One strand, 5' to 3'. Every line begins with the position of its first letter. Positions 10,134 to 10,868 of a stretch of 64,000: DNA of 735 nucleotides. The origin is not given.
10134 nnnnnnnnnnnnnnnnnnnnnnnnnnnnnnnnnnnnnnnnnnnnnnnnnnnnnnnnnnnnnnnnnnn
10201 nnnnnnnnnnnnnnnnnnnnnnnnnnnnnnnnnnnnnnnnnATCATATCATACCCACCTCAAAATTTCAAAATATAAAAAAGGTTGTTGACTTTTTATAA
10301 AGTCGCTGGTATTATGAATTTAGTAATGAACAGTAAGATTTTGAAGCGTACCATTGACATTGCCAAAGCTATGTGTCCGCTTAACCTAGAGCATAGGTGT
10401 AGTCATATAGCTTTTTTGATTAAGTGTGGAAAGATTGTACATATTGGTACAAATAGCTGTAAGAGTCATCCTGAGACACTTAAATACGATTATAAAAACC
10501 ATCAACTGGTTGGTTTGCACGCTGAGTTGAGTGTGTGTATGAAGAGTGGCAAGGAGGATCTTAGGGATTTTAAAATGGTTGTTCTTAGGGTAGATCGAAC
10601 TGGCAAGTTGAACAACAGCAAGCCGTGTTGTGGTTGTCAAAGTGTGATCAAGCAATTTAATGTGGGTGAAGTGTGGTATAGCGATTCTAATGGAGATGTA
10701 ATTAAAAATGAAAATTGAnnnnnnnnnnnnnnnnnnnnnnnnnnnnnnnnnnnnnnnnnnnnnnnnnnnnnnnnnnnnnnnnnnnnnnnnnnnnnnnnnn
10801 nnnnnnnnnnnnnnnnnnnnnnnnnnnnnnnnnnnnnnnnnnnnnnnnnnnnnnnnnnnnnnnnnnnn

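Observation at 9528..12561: Possible DNA-modification/anti-restriction island: opposite-strand Mom-like acyltransferase, divergently transcribed cytidine/dCMP-deaminase-fold enzyme, and a DUF262/ParB-like protein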

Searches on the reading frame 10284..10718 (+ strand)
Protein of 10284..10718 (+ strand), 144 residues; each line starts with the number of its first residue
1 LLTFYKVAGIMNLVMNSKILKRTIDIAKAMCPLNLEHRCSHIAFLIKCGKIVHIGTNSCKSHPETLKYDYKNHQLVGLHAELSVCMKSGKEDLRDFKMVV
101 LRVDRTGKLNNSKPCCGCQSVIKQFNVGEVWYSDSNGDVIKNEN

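Call 3: search_protein_families(library=pfam, proteins=[window:10284-10718:+], max_evalue=0.1)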
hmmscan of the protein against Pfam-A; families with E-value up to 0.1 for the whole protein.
window:10284-10718:+ (144 aa): 1 family
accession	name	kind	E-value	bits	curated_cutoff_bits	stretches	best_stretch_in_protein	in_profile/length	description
PF00383.29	dCMP_cyt_deam_1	-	0.00077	19.8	25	1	44-132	29-100/102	Cytidine and deoxycytidylate deaminase zinc-binding region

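Call 4: search_protein_families(library=phrogs, proteins=[window:10284-10718:+], max_evalue=0.01)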
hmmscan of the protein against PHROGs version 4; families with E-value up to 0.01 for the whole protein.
window:10284-10718:+ (144 aa): 3 families
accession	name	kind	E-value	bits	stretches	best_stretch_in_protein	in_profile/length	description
phrog_36670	-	unknown function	8.7e-06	26.8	1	52-134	37-115/140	-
phrog_18355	-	DNA, RNA and nucleotide metabolism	1.2e-05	26.3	1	78-136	3-51/52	deoxycytidinylate deaminase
phrog_174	-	DNA, RNA and nucleotide metabolism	3e-05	24.8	1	55-138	160-229/384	dCMP deaminase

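Call 6: search_protein_families(library=padloc, proteins=[window:10284-10718:+], max_evalue=0.1)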
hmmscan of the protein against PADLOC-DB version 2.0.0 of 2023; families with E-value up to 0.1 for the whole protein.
window:10284-10718:+ (144 aa): 0 families

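Call 7: search_protein_families(library=ncbifam, proteins=[window:10284-10718:+], max_evalue=0.1)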
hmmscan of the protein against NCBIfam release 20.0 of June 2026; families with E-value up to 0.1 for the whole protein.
window:10284-10718:+ (144 aa): 0 families

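Call 12: search_dna_similar(query=window:10317-10718:+, collection=phages, mode=protein, max_rows=25, max_evalue=0.01)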
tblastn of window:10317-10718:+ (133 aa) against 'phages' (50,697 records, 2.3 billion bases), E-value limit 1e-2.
Records with a match: 78; places in all: 79; records where one place covers at least 80% of the query: 17.
Best place of each record, by identity: <60% 78.
By first word of the organism name: Synechococcus 45; Xanthomonas 5; Rhodococcus 4; Yersinia 4; Aeromonas 3; Erwinia 2; Agrobacterium 2; Stenotrophomonas 2; Caulobacter 2; Pectobacterium 2; and 5 more.
By host as written in the record: - 49; Rhodococcus erythropolis RIA 643 4; Agrobacterium tumefaciens C58 2; Xanthomonas vesicatoria 2; Caulobacter crescentus CB15 2; Pectobacterium carotovorum subsp. carotovorum strain CBBL19-1-37 2; Ralstonia solanacearum 2; Streptomyces venezuelae ATCC 10712 2; and 12 more.
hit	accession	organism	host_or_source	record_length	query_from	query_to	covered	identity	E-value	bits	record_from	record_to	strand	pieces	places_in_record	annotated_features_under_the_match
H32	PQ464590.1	Erwinia phage Hallingskeid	Erwinia aphidicola B01_10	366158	4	122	89%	31.3%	1e-6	52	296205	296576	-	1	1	dCMP deaminase | hypothetical protein (x2)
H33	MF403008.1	Agrobacterium phage Atu_ph07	Agrobacterium tumefaciens C58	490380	1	122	92%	30.5%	3e-9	59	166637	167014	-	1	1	hypothetical protein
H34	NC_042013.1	Agrobacterium phage Atu_ph07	Agrobacterium tumefaciens C58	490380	1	122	92%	30.5%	3e-9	59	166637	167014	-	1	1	hypothetical protein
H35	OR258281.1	Xanthomonas phage XaC1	Xanthomonas vesicatoria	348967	7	122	87%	31.1%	5e-6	50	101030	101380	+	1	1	hypothetical protein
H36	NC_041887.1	Rhodococcus phage Weasels2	Rhodococcus erythropolis RIA 643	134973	3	122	90%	30.0%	2e-5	48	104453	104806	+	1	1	CMP deaminase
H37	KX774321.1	Rhodococcus phage Weasels2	Rhodococcus erythropolis RIA 643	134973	3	122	90%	30.0%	2e-5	48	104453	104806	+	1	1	CMP deaminase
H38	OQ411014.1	Escherichia phage EJP2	Escherichia coli FORC82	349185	4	122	89%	29.7%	1e-4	46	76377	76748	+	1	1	hypothetical protein (x2)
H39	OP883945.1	Stenotrophomonas phage CM1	Stenotrophomonas maltophilia SRM01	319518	26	126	76%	34.3%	7e-10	61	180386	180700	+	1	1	record has no annotation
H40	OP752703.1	Stenotrophomonas phage RAS14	Stenotrophomonas maltophilia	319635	26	126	76%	34.3%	7e-10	61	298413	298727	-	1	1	hypothetical protein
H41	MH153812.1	Rhodococcus phage Grayson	Rhodococcus erythropolis RIA 643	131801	6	122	88%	29.1%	3e-5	47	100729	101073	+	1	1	194: CMP deaminase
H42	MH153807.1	Rhodococcus phage Peregrin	Rhodococcus erythropolis RIA 643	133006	6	122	88%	29.1%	4e-5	47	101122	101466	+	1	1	191: CMP deaminase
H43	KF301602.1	Caulobacter phage Cr30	Caulobacter crescentus CB15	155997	1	126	95%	26.4%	1e-3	43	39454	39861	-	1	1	hypothetical protein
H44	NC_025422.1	Caulobacter phage Cr30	Caulobacter crescentus CB15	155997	1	126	95%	26.4%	1e-3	43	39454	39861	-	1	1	hypothetical protein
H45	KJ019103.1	Synechococcus phage ACG-2014f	-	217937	32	125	71%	35.4%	3e-4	45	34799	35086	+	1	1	dCMP deaminase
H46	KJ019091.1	Synechococcus phage ACG-2014f_Syn7803US26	-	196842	32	125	71%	35.4%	4e-4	44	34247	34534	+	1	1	dCMP deaminase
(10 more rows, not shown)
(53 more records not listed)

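Call 14: get_annotated_region(hit=H45, flank=4000)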
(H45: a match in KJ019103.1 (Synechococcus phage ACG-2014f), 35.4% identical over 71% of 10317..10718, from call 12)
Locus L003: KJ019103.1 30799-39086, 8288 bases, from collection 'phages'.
description: Synechococcus phage ACG-2014f isolate Syn7803US44, complete genome.
organism: Synechococcus phage ACG-2014f (NCBI taxid 1493511)
taxonomy: Viruses; Duplodnaviria; Heunggongvirae; Uroviricota; Caudoviricetes; Kyanoviridae; Atlauavirus; Atlauavirus tusconc8
host: -; source: -; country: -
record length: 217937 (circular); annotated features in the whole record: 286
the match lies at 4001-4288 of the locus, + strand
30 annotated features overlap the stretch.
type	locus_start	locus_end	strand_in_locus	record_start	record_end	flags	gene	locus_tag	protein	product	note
CDS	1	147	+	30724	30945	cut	-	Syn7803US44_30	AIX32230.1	hypothetical protein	-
CDS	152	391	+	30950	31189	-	-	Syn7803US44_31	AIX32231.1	hypothetical protein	-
CDS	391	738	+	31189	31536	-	-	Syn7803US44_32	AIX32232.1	hypothetical protein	-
CDS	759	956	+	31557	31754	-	-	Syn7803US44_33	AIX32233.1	hypothetical protein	-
CDS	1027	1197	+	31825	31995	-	-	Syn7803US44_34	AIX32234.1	hypothetical protein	-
CDS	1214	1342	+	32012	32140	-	-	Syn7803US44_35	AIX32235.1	hypothetical protein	-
CDS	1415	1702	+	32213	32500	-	-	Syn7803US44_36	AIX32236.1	hypothetical protein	-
CDS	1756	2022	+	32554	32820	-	-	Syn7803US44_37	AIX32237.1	hypothetical protein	-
CDS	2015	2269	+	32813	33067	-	-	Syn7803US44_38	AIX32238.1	hypothetical protein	-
CDS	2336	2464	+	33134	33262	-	-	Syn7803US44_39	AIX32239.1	hypothetical protein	-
CDS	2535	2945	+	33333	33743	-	-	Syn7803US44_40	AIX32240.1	hypothetical protein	-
CDS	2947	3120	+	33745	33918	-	-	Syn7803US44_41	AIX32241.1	hypothetical protein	-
CDS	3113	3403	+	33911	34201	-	-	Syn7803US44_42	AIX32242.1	hypothetical protein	-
CDS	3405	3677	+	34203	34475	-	-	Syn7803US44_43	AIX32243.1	hypothetical protein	-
CDS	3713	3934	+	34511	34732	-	-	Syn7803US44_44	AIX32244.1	hypothetical protein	-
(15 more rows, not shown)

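Call 15: search_solved_structures(query=window:10317-10718:+, max_evalue=1, show_alignments=3)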
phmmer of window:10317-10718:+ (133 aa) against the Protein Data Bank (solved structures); distinct sequences matched with E-value up to 1: 4.
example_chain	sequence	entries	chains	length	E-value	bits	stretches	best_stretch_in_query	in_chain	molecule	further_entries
1mq0_A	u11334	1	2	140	0.34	14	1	65-118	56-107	Cytidine Deaminase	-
2odm_A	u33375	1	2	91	0.7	13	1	43-95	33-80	UPF0358 protein MW0995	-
1zab_A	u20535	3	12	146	0.8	12.9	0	65-119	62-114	Cytidine deaminase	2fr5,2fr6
7y51_A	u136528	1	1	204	0.83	12.8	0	44-81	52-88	Predicted xylanase/chitin deacetylase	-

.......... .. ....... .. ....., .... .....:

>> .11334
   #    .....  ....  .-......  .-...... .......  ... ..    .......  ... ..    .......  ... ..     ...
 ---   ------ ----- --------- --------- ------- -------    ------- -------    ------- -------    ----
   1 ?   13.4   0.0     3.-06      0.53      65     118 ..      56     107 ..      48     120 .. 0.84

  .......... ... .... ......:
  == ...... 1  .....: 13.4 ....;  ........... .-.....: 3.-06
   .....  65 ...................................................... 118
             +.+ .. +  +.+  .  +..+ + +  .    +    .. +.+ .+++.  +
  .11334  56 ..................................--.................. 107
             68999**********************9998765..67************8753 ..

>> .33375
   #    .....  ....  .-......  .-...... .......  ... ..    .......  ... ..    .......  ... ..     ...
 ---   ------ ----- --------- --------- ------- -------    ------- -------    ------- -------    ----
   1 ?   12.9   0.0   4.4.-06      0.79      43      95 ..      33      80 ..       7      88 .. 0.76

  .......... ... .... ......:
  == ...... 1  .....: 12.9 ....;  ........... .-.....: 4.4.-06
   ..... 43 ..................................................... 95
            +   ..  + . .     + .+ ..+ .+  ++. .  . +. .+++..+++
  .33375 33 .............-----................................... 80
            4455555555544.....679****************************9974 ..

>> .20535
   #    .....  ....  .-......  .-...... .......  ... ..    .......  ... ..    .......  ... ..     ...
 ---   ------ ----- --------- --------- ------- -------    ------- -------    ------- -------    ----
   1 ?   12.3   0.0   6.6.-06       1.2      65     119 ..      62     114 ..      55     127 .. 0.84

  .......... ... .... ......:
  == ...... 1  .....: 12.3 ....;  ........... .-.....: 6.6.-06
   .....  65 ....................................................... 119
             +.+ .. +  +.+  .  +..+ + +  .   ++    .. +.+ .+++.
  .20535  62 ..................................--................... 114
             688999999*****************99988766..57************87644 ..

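Call 37: find_homologous_proteins(query=window:10314-10718:+, max_evalue=0.001)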
Query window:10314-10718:+ (134 aa): 325 proteins with E <= 0.001 among 330 candidates; the best 120 are listed.
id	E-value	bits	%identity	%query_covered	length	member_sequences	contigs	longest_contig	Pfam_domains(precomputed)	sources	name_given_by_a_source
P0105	3.0e-77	275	90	99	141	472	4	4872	-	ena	-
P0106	8.2e-77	273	88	99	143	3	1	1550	-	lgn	-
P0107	9.6e-77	273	88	99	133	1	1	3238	-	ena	-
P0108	1.5e-76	273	89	99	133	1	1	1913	-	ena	-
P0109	1.6e-76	272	89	99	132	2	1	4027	-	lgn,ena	-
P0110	2.1e-76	272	88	99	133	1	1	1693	-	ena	-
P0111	2.3e-76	272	94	100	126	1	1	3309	-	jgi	jgi:deoxycytidylate deaminase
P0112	3.0e-76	272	87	99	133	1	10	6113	-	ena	-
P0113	5.8e-76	271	86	99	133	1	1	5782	-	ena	-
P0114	7.9e-76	270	86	99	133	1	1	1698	-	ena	-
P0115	1.3e-75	270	88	99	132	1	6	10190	-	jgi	jgi:hypothetical protein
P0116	1.3e-75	270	86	99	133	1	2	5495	-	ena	-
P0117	1.5e-75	269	91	98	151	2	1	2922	-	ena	-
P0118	2.8e-75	268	87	99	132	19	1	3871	-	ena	-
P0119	5.8e-75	267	87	99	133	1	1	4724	-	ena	-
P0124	1.1e-73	263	87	99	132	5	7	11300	PF00383.30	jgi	-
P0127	3.5e-73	262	85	97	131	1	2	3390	PF00383.30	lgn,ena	-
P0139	3.1e-71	255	86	96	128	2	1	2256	PF00383.30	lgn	-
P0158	1.7e-70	253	83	96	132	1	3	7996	PF00383.30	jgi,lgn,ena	-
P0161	2.2e-70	253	83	96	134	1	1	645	PF00383.30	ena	-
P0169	2.8e-70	252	81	97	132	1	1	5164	PF00383.30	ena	-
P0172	3.0e-70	252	83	96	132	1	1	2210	PF00383.30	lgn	-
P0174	3.0e-70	252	83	96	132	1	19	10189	PF00383.30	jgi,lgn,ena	jgi:deoxycytidylate deaminase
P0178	3.9e-70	252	83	96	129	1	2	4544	PF00383.30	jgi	jgi:deoxycytidylate deaminase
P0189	6.8e-70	251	83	96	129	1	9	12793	PF00383.30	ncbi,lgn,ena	-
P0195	8.0e-70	251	82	97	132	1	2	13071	PF00383.30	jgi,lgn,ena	jgi:hypothetical protein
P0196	8.5e-70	251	81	97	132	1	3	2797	PF00383.30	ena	-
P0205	1.2e-69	250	80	99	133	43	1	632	PF00383.30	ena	-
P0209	1.4e-69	250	82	96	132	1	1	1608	PF00383.30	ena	-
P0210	1.4e-69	250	82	96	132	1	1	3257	PF00383.30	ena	-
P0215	1.7e-69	250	79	97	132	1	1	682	PF00383.30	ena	-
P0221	2.6e-69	249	80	97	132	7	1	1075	PF00383.30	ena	-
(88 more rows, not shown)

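Call 49: search_protein_representatives(protein=window:10314-10718:+)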
Query: 134 residues. Proteins with E-value up to 0.001 (for the whole library): 1851; up to 1e-10: 156; up to 1e-30: 7. The best 150 are listed.
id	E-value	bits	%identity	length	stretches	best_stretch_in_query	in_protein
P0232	1.9e-53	196.1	75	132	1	5-130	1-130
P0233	8.0e-47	174.7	82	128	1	4-96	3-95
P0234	1.3e-37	144.9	53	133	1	5-132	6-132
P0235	1.0e-34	135.5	58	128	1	5-130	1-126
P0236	5.8e-34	133.1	87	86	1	65-132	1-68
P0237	1.0e-33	132.3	49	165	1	6-131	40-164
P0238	7.0e-32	126.3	49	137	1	5-129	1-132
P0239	1.3e-30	122.2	48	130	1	5-127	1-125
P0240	8.7e-30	119.6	49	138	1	5-132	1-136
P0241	8.7e-27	109.8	44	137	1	21-128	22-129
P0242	2.3e-26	108.5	42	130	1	6-130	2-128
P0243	3.5e-26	107.9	44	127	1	5-131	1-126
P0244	5.9e-25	103.9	82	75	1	3-58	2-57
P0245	8.4e-25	103.4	47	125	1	12-127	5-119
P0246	1.6e-24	102.5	44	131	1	11-130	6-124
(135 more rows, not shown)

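Call 51: search_solved_structures(query=A4, max_evalue=1, show_alignments=3)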
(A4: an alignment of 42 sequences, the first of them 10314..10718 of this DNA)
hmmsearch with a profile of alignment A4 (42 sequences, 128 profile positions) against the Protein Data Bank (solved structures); distinct sequences matched with E-value up to 1: 22.
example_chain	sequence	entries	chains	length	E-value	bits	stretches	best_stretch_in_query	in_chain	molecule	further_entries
4p9c_A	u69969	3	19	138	3.9e-09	39.6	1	9-120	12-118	Deoxycytidylate deaminase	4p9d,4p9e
2w4l_A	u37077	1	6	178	3.4e-08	36.5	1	21-121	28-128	DEOXYCYTIDYLATE DEAMINASE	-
2hvv_A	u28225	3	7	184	2.1e-07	34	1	9-119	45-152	deoxycytidylate deaminase | Putative deoxycytidylate deaminase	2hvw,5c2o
1vq2_A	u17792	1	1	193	1.3e-05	28.2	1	57-122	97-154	DEOXYCYTIDYLATE DEAMINASE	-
6l2m_A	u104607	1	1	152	0.00073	22.6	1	53-121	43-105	Nucleoside deaminase family protein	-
7fh4_A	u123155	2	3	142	0.0015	21.5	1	25-119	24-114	CMP/dCMP-type deaminase domain-containing protein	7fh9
6l2l_A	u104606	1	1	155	0.0016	21.5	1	53-123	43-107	Nucleoside deaminase family protein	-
1ux1_A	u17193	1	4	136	0.0062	19.6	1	60-127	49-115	CYTIDINE DEAMINASE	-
9hfq_A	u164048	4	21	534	0.013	18.5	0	97-118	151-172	Cytidine and dCMP deaminase domain-containing protein 1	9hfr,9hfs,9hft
1zab_A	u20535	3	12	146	0.045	16.8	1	63-124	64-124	Cytidine deaminase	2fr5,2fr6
1mq0_A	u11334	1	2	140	0.06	16.4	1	62-122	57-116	Cytidine Deaminase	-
8e2r_A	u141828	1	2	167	0.15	15.1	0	11-123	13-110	tRNA-specific adenosine deaminase 1.14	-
1uwz_A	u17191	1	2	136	0.24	14.4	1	65-127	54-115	CYTIDINE DEAMINASE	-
2nx8_A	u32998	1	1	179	0.26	14.3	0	60-124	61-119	TRNA-specific adenosine deaminase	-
1z3a_A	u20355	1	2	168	0.33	14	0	27-121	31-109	tRNA-specific adenosine deaminase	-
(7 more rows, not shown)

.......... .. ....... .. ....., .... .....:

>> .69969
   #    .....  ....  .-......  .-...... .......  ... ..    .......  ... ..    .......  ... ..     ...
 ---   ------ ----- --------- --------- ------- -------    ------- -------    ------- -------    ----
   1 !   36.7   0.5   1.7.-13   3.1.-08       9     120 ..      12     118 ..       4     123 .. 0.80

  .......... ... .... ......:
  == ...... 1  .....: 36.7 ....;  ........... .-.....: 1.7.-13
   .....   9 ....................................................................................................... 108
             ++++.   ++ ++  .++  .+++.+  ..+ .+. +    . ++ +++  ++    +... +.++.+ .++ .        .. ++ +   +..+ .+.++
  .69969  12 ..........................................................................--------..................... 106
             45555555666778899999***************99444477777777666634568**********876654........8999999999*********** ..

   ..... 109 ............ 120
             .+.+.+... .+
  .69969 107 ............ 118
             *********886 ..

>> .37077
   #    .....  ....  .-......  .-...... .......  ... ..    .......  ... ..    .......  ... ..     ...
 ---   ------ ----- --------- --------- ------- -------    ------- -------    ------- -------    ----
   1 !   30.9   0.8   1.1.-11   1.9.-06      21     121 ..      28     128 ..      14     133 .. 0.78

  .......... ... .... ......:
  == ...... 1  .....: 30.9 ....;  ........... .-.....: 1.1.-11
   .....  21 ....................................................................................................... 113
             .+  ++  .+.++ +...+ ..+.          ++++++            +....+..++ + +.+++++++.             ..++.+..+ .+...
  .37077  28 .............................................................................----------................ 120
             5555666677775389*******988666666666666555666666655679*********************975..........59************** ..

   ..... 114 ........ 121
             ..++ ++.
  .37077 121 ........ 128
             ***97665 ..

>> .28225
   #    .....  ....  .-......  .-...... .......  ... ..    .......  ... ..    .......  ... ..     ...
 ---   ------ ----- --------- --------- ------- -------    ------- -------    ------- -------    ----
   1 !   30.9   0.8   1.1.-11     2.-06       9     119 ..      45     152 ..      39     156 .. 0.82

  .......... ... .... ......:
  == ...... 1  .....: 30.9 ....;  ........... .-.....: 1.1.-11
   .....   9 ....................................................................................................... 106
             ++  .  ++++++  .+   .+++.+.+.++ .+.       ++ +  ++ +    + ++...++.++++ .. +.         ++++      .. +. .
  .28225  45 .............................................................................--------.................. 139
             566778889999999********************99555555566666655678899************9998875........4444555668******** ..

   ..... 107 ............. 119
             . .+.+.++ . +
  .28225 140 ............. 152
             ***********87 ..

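Call 52: search_protein_families(library=pfam, alignment_id=A4, max_evalue=0.01)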
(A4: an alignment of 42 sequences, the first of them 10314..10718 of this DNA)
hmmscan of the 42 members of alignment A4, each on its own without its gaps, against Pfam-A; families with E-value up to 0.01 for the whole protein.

A. member 1, window:10314-10718:+ (134 aa): 1 family
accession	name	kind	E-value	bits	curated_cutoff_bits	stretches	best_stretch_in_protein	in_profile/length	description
PF00383.29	dCMP_cyt_deam_1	-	0.00066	20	25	1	34-122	29-100/102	Cytidine and deoxycytidylate deaminase zinc-binding region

B. families by the number of members that match (of 42 scanned): 3 families
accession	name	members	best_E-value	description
PF00383.29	dCMP_cyt_deam_1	36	2.7e-15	Cytidine and deoxycytidylate deaminase zinc-binding region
PF14437.12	MafB19-deam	7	1.2e-07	MafB19-like deaminase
PF12104.13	Tcell_CD4_C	1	0.0043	T cell CD4 receptor C terminal region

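Call 53: get_annotated_region(hit=H33, flank=4000)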
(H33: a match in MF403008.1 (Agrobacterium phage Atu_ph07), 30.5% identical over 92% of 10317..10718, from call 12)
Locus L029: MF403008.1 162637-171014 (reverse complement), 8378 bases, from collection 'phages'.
description: Agrobacterium phage Atu_ph07, complete genome.
organism: Agrobacterium phage Atu_ph07 (NCBI taxid 2024264)
taxonomy: Viruses; Duplodnaviria; Heunggongvirae; Uroviricota; Caudoviricetes; Polybotosvirus; Polybotosvirus Atuph07
host: Agrobacterium tumefaciens C58; source: -; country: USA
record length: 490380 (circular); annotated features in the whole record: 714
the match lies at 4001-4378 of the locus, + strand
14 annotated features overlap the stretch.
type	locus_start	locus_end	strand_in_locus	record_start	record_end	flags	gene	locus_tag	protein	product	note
CDS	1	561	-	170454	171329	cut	-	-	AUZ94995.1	MJ0042 family finger-like protein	-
CDS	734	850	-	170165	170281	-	-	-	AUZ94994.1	hypothetical protein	-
CDS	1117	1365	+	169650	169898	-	-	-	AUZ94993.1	hypothetical protein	-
CDS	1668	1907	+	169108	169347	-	-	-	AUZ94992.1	hypothetical protein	-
CDS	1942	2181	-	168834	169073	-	-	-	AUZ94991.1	hypothetical protein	-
CDS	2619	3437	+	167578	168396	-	-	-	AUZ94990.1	hypothetical protein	-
CDS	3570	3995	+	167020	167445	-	-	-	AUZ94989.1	hypothetical protein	-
CDS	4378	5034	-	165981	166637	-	-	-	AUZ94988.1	hypothetical protein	-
CDS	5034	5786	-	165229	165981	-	-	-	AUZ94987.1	hypothetical protein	-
CDS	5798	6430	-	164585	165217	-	-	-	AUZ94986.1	prohead core protein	-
CDS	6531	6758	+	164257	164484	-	-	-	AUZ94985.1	hypothetical protein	-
CDS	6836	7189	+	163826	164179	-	-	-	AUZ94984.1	hypothetical protein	-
CDS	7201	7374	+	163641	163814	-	-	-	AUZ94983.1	hypothetical protein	-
CDS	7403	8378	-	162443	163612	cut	-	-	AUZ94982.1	topoisomerase IV subunit A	-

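Call 54: get_annotated_region(hit=H36, flank=4000)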
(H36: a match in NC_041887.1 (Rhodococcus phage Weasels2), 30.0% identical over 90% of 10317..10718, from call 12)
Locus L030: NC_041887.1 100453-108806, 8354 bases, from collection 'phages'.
description: Rhodococcus phage Weasels2, complete genome.
organism: Rhodococcus phage Weasels2 (NCBI taxid 1897437)
taxonomy: Viruses; Duplodnaviria; Heunggongvirae; Uroviricota; Caudoviricetes; Weaselvirus; Weaselvirus weasel
host: Rhodococcus erythropolis RIA 643; source: soil; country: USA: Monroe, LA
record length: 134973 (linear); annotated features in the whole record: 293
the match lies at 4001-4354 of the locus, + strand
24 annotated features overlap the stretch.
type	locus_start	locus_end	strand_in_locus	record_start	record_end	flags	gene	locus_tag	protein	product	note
CDS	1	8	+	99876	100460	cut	-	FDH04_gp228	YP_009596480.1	RNA ligase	2'-5' RNA ligase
CDS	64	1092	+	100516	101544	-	-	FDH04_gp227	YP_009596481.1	hypothetical protein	-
CDS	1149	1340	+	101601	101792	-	-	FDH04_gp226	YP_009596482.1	hypothetical protein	-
CDS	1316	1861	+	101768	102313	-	-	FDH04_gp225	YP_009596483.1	hypothetical protein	-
CDS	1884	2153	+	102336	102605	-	-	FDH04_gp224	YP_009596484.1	hypothetical protein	-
CDS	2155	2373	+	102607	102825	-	-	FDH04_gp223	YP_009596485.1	hypothetical protein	-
CDS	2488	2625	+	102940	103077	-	-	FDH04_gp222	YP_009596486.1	hypothetical protein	-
CDS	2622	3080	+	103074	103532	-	-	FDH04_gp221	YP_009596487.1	hypothetical protein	-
CDS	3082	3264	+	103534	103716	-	-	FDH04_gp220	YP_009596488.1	hypothetical protein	-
CDS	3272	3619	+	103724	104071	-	-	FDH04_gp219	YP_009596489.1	hypothetical protein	-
CDS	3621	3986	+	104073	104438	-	-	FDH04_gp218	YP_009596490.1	hypothetical protein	-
CDS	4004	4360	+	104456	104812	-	-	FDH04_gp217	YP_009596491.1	CMP deaminase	-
CDS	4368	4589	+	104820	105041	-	-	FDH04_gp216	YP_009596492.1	hypothetical protein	-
CDS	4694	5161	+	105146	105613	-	-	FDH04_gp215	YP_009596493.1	hypothetical protein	-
CDS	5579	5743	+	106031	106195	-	-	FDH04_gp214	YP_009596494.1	hypothetical protein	-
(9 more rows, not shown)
